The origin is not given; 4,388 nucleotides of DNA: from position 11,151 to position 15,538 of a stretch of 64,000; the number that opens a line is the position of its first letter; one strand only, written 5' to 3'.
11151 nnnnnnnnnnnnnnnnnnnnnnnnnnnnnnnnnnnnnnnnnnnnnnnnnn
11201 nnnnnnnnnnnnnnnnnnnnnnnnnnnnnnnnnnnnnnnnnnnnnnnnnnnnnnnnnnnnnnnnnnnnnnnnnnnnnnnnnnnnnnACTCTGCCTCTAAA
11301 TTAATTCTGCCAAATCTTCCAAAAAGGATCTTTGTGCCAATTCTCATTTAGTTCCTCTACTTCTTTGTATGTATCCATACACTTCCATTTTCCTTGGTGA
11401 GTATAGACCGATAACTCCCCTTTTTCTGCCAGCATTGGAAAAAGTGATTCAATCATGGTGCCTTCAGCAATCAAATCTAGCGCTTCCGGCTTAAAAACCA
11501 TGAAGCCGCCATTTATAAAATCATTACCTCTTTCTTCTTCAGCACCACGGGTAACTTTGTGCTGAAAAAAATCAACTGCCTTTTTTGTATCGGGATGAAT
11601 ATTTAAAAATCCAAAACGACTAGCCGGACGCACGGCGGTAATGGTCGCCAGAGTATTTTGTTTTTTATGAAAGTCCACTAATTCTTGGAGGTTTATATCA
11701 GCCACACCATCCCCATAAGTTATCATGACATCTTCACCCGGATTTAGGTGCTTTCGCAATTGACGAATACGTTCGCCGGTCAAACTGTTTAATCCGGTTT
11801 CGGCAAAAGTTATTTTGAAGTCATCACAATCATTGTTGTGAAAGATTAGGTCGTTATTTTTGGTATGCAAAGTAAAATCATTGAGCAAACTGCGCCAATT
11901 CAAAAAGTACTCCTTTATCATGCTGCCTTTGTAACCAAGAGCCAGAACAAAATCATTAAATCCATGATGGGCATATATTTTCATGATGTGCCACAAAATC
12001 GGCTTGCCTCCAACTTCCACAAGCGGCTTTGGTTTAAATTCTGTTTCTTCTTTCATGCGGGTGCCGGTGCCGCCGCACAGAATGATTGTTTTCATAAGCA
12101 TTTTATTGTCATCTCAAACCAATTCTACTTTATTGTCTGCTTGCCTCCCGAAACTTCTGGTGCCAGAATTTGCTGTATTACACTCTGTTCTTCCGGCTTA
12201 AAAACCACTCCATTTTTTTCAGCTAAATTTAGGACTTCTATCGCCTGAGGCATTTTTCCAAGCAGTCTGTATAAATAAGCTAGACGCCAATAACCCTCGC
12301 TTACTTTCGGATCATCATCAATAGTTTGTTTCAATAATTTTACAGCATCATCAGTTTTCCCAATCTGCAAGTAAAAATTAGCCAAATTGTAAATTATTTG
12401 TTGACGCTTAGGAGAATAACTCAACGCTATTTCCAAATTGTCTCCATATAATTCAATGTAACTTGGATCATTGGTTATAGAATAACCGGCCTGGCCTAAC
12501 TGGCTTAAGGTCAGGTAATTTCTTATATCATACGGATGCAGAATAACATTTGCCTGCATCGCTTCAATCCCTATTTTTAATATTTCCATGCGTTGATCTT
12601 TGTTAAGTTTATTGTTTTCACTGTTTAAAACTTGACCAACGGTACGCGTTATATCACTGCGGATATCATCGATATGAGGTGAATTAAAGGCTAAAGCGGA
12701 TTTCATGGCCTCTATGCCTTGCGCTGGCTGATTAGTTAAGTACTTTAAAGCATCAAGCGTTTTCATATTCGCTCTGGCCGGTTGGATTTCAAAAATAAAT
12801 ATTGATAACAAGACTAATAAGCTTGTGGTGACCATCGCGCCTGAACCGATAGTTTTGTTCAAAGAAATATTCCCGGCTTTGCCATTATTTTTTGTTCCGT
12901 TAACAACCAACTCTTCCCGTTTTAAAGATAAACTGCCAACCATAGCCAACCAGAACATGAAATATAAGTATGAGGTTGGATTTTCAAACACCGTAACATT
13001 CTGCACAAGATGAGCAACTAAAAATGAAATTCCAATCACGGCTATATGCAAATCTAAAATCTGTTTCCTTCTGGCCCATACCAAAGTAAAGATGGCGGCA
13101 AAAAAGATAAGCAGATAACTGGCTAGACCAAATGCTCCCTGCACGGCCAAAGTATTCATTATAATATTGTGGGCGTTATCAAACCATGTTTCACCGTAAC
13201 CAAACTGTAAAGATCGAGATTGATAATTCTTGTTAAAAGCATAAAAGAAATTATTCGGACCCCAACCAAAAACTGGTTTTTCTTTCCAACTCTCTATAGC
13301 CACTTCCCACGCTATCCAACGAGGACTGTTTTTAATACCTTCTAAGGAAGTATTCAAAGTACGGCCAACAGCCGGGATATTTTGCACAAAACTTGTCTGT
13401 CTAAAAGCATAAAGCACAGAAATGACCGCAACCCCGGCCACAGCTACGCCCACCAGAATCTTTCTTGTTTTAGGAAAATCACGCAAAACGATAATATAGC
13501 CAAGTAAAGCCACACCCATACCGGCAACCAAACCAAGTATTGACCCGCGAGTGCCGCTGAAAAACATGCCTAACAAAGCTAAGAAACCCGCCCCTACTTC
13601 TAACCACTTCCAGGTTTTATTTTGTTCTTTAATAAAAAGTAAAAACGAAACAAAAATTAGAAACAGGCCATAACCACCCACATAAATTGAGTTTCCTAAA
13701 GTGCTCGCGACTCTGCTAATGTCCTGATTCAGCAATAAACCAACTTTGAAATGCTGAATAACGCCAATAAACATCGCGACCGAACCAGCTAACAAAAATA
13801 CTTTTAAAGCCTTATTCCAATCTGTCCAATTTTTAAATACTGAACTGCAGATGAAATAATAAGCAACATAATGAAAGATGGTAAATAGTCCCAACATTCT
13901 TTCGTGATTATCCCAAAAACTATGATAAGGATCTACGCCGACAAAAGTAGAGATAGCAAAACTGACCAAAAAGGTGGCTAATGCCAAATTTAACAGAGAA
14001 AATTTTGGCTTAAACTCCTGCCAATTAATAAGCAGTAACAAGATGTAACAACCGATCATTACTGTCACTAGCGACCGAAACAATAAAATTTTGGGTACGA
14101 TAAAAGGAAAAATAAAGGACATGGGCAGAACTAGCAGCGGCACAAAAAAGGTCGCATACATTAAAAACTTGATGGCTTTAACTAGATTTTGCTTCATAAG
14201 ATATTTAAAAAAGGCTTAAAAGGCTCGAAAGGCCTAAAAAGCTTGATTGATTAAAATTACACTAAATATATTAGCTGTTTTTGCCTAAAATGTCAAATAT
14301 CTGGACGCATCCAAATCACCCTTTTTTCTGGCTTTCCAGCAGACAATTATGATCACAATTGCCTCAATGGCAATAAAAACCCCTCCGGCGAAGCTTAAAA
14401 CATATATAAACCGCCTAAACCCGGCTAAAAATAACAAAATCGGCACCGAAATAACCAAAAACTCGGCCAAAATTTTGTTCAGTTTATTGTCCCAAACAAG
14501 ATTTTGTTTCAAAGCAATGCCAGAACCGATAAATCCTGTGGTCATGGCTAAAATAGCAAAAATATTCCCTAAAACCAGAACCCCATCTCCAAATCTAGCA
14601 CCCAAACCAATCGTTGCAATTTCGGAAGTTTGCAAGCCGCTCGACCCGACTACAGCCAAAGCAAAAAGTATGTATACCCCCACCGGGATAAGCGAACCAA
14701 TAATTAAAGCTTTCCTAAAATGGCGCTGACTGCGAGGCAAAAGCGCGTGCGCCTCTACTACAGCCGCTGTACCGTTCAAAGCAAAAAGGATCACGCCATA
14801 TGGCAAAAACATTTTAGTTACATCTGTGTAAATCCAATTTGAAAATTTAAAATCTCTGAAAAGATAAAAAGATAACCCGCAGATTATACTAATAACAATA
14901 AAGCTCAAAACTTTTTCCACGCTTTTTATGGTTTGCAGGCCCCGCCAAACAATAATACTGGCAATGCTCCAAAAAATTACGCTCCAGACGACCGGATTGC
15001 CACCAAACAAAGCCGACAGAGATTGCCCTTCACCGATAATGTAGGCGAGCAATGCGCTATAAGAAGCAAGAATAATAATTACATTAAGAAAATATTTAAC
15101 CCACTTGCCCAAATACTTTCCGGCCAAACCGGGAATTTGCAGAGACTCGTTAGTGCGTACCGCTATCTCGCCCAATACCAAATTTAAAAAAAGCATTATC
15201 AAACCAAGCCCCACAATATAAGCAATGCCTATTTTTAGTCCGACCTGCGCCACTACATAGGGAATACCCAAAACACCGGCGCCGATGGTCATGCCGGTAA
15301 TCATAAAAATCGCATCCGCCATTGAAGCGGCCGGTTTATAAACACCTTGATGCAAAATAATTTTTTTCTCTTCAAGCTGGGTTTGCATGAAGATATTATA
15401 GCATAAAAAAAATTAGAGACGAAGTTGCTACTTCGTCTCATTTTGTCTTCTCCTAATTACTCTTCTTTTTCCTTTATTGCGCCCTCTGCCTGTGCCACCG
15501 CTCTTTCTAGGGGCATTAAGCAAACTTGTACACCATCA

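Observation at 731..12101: CDP-3,6-dideoxyhexose locus carrying a YerE-like TPP enzyme plus a DmpG/DmpF-type aldolase-dehydrogenase pair: a candidate branched-chain sugar pathway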

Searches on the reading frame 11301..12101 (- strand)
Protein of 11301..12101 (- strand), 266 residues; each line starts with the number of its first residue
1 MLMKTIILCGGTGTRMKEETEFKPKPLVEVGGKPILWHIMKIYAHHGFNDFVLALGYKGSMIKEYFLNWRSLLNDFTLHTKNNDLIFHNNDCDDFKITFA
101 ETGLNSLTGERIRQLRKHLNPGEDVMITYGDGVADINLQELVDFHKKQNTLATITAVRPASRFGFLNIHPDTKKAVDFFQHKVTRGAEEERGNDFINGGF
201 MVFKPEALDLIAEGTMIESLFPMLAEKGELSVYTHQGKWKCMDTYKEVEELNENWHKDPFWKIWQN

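Call 4: search_protein_families(library=pfam, proteins=[window:11301-12101:-])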
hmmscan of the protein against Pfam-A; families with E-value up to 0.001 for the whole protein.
window:11301-12101:- (266 aa): 2 families
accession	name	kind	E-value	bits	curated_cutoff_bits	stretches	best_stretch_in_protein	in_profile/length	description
PF00483.29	NTP_transferase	-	1.7e-16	61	21.2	1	4-240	1-227/245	Nucleotidyl transferase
PF12804.13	NTP_transf_3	-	4.7e-08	33.8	27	1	6-58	2-49/160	MobA-like NTP transferase domain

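Call 59: search_protein_families(library=ncbifam, proteins=[window:11301-12101:-], max_evalue=1e-10)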
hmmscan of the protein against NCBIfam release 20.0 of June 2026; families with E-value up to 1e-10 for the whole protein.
window:11301-12101:- (266 aa): 8 families
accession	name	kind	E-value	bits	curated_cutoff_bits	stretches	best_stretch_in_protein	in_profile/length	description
TIGR02623.1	G1P_cyt_trans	equivalog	6.5e-84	281.4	300.25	1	3-264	1-255/255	glucose-1-phosphate cytidylyltransferase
TIGR03992.1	Arch_glmU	subfamily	1e-20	74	292.1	1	3-68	1-66/393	bifunctional sugar-1-phosphate nucleotidylyltransferase/acetyltransferase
NF052502.1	man1P_GTase_Rv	exception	1e-20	73.9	440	0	108-245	85-220/352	mannose-1-phosphate guanylyltransferase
NF045761.1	NAMPUrTaseMurU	equivalog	2.1e-17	63.7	250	1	3-66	1-64/226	N-acetylmuramate alpha-1-phosphate uridylyltransferase MurU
NF049965.1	GlMnHpPGnyltfHddC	equivalog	1.2e-16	61.1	300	1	3-68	1-66/221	D-glycero-D-manno-heptose 1-phosphate guanosyltransferase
NF041313.1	UDPGP_AglF_Halo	equivalog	1.7e-16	60.4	400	1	3-66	1-64/234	UTP--glucose-1-phosphate uridylyltransferase AglF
TIGR01173.1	glmU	equivalog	1e-11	44.3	366.85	0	3-209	1-178/452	bifunctional UDP-N-acetylglucosamine diphosphorylase/glucosamine-1-phosphate N-acetyltransferase GlmU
TIGR02091.1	glgC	equivalog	9.3e-11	41.4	424.9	0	5-244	3-248/364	glucose-1-phosphate adenylyltransferase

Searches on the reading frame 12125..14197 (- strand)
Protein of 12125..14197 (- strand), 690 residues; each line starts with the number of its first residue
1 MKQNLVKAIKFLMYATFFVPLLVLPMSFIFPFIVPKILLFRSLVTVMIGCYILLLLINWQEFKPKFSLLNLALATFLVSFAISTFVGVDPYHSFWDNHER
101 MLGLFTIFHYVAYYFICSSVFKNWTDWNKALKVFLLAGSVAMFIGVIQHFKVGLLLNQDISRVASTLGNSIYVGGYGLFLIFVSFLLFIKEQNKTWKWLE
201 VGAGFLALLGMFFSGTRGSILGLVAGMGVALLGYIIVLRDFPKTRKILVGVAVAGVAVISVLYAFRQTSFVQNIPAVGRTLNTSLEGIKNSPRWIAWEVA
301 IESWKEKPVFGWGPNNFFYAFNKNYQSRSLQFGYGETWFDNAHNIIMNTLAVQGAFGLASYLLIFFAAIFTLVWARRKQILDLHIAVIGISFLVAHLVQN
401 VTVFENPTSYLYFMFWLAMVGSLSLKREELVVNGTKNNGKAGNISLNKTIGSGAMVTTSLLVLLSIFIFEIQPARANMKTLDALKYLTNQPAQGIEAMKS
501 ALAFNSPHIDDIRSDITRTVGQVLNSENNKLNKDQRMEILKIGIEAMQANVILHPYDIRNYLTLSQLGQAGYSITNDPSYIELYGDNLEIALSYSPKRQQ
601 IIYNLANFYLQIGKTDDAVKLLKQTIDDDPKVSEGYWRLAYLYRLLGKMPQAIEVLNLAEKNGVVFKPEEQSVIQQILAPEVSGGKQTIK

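Call 4: search_protein_families(library=pfam, proteins=[window:12125-14197:-])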
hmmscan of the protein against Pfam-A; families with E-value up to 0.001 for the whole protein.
window:12125-14197:- (690 aa): 10 families
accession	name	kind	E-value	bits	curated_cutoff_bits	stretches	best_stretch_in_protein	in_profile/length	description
PF04932.20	Wzy_C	-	6e-21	75.2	31.7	1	204-362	3-149/149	O-Antigen ligase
PF14559.12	TPR_19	-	4.1e-11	43.5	25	2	588-637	14-62/68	Tetratricopeptide repeat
PF13432.12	TPR_16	-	1.1e-06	29.4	32.7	1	603-661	1-59/65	Tetratricopeptide repeat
PF13176.12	TPR_7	-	2.1e-06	27.8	27.9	0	603-630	3-32/36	Tetratricopeptide repeat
PF13431.12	TPR_17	-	3e-06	27.5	24.4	0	591-619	5-33/34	Tetratricopeptide repeat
PF13174.12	TPR_6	-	1e-05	26.3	26.3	0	603-631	4-32/33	Tetratricopeptide repeat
PF13181.12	TPR_8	-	3.8e-05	23.9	25.7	0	601-624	3-26/34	Tetratricopeptide repeat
PF07719.23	TPR_2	-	4.5e-05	23.7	27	0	602-631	4-33/34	Tetratricopeptide repeat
PF13428.12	TPR_14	-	7.7e-05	23.4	23.5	0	603-642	5-44/44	Tetratricopeptide repeat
PF00515.34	TPR_1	-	0.00012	22.2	27.8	0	603-625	5-27/34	Tetratricopeptide repeat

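Call 59: search_protein_families(library=ncbifam, proteins=[window:12125-14197:-], max_evalue=1e-10)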
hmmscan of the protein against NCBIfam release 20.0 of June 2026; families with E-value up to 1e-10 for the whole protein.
window:12125-14197:- (690 aa): 0 families

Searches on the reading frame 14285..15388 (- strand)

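Call 4: search_protein_families(library=pfam, proteins=[window:14285-15388:-])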
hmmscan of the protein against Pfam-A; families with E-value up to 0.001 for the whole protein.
window:14285-15388:- (367 aa): 3 families
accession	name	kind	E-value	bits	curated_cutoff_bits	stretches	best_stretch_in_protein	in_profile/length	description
PF03222.19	Trp_Tyr_perm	-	8.5e-26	91.4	22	1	22-356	4-364/393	Tryptophan/tyrosine permease family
PF01490.24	Aa_trans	-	1.1e-12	47.8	25.6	1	21-247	3-251/410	Transmembrane amino acid transporter protein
PF01566.24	Nramp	-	4.8e-05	23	29.8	1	63-170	24-130/357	Natural resistance-associated macrophage protein-like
